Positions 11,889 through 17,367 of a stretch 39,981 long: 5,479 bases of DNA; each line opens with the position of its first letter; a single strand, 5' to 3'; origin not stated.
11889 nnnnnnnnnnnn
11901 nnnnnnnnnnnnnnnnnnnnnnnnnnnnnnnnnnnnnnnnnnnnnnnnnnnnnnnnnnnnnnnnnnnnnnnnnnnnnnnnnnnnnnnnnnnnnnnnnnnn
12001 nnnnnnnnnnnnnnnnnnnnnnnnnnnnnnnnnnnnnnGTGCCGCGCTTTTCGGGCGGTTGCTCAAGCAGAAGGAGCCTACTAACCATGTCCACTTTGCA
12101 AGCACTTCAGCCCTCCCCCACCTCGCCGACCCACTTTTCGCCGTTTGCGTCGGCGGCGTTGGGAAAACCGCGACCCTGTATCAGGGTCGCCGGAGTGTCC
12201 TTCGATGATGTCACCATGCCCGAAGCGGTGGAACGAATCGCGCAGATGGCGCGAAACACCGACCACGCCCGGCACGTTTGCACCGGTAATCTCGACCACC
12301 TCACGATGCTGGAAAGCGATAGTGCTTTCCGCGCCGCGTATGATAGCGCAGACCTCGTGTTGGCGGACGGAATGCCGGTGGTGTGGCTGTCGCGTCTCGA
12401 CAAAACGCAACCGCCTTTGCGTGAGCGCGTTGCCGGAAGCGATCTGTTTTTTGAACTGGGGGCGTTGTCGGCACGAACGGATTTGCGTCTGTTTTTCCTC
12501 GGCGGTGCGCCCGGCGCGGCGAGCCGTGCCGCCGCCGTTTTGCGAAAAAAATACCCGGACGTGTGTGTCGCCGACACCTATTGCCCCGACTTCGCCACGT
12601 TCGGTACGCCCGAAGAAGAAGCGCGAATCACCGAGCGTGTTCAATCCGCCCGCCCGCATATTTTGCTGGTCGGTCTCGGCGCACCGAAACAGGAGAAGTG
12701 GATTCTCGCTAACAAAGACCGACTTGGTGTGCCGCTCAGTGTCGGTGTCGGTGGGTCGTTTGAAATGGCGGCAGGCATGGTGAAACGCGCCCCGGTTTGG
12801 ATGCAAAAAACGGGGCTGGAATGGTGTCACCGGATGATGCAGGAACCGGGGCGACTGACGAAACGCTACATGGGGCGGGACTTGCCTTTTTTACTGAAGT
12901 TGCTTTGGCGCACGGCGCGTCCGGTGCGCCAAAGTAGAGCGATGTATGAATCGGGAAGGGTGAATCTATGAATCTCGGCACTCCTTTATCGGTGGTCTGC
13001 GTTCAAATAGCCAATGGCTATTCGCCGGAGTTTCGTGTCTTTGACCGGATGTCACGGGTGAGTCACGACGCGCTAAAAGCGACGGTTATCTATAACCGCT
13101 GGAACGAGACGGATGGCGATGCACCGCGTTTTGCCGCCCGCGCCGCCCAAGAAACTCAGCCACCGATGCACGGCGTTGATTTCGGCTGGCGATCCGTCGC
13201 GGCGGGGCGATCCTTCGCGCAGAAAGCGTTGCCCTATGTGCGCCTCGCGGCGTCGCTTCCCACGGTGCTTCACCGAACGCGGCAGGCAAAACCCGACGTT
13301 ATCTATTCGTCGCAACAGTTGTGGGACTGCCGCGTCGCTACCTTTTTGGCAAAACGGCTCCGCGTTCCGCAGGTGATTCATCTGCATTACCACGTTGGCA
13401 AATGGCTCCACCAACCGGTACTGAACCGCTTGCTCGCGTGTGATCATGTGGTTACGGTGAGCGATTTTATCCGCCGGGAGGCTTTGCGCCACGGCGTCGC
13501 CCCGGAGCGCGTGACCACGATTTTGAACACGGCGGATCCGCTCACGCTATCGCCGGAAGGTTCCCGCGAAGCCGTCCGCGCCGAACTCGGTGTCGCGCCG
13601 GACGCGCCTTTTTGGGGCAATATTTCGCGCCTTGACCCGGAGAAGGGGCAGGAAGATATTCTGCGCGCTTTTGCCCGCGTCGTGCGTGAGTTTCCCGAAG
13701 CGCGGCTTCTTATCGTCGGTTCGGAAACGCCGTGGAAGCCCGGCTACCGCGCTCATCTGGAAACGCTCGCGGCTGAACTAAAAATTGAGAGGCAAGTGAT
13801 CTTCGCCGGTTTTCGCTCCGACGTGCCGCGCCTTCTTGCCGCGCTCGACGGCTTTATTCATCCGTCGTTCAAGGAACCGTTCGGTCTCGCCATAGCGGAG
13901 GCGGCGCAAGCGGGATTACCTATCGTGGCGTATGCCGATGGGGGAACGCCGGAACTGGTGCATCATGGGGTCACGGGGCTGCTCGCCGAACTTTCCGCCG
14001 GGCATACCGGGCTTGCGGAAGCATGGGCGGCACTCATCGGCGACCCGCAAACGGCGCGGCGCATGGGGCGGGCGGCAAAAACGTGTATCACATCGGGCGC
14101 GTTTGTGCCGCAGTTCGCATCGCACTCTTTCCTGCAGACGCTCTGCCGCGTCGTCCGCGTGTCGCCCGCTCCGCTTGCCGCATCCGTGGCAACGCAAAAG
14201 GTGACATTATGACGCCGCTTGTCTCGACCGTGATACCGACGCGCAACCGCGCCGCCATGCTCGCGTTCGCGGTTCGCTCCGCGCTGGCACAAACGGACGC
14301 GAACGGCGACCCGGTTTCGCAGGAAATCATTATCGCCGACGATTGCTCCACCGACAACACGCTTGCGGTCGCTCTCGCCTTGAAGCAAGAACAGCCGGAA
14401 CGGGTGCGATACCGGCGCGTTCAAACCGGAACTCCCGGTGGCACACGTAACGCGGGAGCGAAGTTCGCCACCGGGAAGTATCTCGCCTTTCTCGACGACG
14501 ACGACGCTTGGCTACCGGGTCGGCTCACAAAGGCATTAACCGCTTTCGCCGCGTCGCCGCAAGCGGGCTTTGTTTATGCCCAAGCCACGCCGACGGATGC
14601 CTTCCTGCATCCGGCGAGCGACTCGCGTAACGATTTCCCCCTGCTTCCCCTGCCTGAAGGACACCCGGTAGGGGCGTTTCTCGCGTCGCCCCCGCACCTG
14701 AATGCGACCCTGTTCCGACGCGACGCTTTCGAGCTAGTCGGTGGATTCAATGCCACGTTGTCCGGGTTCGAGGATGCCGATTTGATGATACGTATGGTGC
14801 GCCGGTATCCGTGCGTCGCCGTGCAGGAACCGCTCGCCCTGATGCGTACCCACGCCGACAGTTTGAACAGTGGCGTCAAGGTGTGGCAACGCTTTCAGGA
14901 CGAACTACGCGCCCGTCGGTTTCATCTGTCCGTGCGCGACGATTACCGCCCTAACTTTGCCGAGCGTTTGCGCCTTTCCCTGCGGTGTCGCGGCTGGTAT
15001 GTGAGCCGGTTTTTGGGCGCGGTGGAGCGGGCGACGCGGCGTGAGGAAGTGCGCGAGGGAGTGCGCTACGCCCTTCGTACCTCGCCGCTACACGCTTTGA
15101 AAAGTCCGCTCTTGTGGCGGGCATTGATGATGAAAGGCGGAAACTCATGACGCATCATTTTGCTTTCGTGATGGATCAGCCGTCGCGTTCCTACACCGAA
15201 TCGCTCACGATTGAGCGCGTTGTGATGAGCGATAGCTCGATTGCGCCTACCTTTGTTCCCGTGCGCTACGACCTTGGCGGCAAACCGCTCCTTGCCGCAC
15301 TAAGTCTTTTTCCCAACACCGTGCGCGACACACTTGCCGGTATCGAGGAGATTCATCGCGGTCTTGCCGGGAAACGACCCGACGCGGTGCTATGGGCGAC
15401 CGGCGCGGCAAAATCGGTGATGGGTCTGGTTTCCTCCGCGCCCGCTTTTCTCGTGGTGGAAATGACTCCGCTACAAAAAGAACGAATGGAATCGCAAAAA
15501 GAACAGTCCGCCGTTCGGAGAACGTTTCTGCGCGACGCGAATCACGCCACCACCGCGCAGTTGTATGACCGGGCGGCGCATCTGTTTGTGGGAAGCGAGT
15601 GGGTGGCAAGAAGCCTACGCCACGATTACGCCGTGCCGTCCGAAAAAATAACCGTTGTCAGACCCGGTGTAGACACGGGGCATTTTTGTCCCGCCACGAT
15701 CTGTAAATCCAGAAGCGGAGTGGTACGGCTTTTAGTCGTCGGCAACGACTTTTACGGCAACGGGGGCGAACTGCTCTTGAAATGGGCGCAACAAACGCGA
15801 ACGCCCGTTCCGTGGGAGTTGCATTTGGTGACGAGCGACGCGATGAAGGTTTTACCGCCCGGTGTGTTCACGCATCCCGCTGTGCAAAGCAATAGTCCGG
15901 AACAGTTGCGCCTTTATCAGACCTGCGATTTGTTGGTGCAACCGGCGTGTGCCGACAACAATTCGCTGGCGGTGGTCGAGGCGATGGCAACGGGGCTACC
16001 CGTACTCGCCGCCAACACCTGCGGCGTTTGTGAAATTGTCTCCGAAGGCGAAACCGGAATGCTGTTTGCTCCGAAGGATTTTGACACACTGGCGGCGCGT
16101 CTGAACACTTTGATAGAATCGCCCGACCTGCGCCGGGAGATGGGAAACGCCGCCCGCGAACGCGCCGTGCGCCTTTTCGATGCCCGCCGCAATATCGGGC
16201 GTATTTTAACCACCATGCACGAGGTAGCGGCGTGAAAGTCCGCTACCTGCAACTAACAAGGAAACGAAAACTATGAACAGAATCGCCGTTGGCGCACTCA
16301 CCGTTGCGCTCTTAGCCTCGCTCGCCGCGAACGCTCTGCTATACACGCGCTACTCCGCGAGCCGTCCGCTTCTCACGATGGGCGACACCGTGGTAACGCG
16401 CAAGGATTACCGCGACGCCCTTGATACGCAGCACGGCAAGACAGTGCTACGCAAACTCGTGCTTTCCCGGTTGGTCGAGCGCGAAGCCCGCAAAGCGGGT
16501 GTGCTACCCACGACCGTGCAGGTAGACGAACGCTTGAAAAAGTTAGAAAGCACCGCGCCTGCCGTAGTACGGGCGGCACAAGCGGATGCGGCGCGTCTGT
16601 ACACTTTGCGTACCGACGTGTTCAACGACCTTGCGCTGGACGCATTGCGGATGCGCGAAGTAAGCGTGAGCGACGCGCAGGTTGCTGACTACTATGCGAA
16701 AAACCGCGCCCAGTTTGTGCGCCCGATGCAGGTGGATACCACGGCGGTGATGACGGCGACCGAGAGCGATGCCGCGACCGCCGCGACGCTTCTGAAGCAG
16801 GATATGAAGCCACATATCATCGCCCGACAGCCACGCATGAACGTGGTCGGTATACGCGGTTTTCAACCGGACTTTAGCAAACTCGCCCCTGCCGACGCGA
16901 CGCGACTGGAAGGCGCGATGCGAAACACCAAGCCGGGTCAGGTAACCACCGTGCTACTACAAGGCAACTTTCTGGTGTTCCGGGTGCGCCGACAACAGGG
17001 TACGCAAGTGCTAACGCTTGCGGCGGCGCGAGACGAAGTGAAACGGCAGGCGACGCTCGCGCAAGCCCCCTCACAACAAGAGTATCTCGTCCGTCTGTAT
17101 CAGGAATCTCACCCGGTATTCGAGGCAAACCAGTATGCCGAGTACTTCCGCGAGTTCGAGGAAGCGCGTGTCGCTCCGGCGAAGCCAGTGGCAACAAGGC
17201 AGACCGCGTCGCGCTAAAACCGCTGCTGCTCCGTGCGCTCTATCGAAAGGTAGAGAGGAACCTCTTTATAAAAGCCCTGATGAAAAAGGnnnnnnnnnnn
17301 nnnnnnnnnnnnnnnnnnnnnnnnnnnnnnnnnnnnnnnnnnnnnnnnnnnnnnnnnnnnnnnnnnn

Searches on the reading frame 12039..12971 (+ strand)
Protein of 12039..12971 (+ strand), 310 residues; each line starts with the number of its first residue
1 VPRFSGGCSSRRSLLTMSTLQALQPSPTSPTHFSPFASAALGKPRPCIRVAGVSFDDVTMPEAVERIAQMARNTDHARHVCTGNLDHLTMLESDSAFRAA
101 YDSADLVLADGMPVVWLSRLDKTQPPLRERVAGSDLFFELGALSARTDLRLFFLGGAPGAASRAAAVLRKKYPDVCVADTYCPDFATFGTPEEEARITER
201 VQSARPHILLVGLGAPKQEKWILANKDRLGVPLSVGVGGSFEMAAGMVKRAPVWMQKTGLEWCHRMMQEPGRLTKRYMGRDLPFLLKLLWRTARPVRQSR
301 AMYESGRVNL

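Call 33: search_protein_families(library=pfam, proteins=[window:12039-12971:+], max_evalue=0.001)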
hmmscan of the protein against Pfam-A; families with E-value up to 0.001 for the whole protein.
window:12039-12971:+ (310 aa): 1 family
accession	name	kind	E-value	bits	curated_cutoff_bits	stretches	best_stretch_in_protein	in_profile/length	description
PF03808.19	Glyco_tran_WecG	-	1.3e-59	201.2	27.4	1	104-277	1-168/168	Glycosyl transferase WecG/TagA/CpsF family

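Call 68: search_protein_families(library=ncbifam, proteins=[window:12039-12971:+], max_evalue=0.001)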
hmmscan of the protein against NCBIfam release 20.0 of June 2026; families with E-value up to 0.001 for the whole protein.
window:12039-12971:+ (310 aa): 4 families
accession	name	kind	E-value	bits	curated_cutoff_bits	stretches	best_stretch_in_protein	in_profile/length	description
NF041872.1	EPS_EpsA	equivalog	1.3e-52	178.8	500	1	38-290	8-259/265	exopolysaccharide biosynthesis glycosyltransferase EpsA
TIGR00696.1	wecG_tagA_cpsF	superfamily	8.6e-41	139.6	69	1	102-277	4-173/178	WecB/TagA/CpsF family glycosyltransferase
NF041710.1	UDPacetylman_taseTarA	equivalog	2.2e-35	122.3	350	1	48-275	9-229/247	N-acetylglucosaminyldiphosphoundecaprenol N-acetyl-beta-D-mannosaminyltransferase TarA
NF002980.1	PRK03692.1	equivalog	9e-28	97.3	323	1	82-276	37-225/240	lipopolysaccharide N-acetylmannosaminouronosyltransferase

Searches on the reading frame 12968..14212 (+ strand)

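Call 13: search_protein_families(library=pfam, proteins=[window:12968-14212:+], max_evalue=0.001)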
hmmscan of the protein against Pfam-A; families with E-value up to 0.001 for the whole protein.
window:12968-14212:+ (414 aa): 5 families
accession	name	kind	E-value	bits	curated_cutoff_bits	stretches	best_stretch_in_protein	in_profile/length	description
PF00534.26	Glycos_transf_1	-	1.5e-35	122.7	26.4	1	200-371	2-170/172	Glycosyl transferases group 1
PF13692.12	Glyco_trans_1_4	-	1.2e-28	100.6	27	1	218-359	6-142/142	Glycosyl transferases group 1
PF13439.12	Glyco_transf_4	-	2.7e-11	44.2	28.5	1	88-190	52-167/170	Glycosyltransferase Family 4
PF20706.3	GT4-conflict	-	8e-10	38.7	26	1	215-343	199-332/385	Family 4 Glycosyltransferase in conflict systems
PF13579.12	Glyco_trans_4_4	-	1.3e-09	39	29.7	1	53-187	21-157/158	Glycosyl transferase 4-like domain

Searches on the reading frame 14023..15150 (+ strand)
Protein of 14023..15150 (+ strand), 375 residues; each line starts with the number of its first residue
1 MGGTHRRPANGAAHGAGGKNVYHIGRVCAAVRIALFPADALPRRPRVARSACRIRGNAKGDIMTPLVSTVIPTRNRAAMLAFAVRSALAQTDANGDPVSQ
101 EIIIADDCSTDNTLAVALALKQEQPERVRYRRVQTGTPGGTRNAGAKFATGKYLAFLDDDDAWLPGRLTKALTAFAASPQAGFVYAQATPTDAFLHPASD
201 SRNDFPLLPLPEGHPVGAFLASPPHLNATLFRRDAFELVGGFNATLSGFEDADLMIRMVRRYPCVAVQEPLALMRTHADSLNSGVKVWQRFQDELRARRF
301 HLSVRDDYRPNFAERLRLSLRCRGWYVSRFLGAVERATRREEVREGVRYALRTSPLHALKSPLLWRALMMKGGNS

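Call 13: search_protein_families(library=pfam, proteins=[window:14023-15150:+], max_evalue=0.001)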
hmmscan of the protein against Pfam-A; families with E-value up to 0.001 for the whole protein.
window:14023-15150:+ (375 aa): 3 families
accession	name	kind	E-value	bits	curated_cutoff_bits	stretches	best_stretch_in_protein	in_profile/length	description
PF00535.33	Glycos_transf_2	-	2e-28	99.9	23.3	1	68-237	1-165/168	Glycosyl transferase family 2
PF10111.15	Glyco_tranf_2_2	-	1.5e-14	54.6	27.3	1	96-288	27-231/276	Glycosyltransferase like family 2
PF13641.12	Glyco_tranf_2_3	-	1.7e-11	45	27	1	67-268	3-204/230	Glycosyltransferase like family 2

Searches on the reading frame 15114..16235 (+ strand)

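Call 13: search_protein_families(library=pfam, proteins=[window:15114-16235:+], max_evalue=0.001)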
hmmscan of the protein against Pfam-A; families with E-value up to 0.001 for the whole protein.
window:15114-16235:+ (373 aa): 6 families
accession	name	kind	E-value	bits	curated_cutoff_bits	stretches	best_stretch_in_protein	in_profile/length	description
PF00534.26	Glycos_transf_1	-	7.1e-21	74.9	26.4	1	263-350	85-172/172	Glycosyl transferases group 1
PF13692.12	Glyco_trans_1_4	-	2.2e-15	57.6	27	1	206-335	4-141/142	Glycosyl transferases group 1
PF13524.12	Glyco_trans_1_2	-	3.2e-08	34.1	25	1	280-365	60-143/144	Glycosyl transferase-like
PF13439.12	Glyco_transf_4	-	2.5e-07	31.3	28.5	1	134-188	114-168/170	Glycosyltransferase Family 4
PF20706.3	GT4-conflict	-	2.6e-06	27.1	26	1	266-312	277-323/385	Family 4 Glycosyltransferase in conflict systems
PF13579.12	Glyco_trans_4_4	-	8.3e-05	23.4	29.7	1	53-185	46-158/158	Glycosyl transferase 4-like domain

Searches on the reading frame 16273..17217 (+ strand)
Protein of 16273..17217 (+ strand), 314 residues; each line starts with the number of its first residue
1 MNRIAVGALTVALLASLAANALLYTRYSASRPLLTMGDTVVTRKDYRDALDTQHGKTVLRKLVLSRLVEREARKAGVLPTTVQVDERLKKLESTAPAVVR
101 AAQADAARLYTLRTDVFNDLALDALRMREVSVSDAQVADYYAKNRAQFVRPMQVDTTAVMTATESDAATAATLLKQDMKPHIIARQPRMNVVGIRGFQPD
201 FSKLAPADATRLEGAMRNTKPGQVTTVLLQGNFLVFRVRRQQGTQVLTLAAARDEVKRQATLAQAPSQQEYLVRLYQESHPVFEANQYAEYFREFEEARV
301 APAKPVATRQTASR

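Call 13: search_protein_families(library=pfam, proteins=[window:16273-17217:+], max_evalue=0.001)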
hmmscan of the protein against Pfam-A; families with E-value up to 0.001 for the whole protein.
window:16273-17217:+ (314 aa): 1 family
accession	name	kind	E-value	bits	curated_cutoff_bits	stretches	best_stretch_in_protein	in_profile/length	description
PF13145.12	Rotamase_2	-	7.7e-08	33.6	27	1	132-254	1-121/121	PPIC-type PPIASE domain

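Call 68: search_protein_families(library=ncbifam, proteins=[window:16273-17217:+], max_evalue=0.001)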
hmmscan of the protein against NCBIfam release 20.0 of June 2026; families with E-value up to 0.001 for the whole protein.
window:16273-17217:+ (314 aa): 4 families
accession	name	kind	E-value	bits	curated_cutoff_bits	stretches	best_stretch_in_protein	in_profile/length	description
NF008054.0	PRK10788.1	equivalog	3.4e-09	36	493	1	120-259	236-376/626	peptidylprolyl isomerase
NF051879.1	TDE1658_narrow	equivalog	6.1e-05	22.1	340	0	127-175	162-210/342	MOSP complex formation periplasmic protein, TDE1658 family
TIGR02933.1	nifM_nitrog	equivalog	0.00013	21.9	168.2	1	53-170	26-140/256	nitrogen fixation protein NifM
NF000809.0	PRK00059.1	equivalog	0.00082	18.9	303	0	37-176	69-219/336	peptidylprolyl isomerase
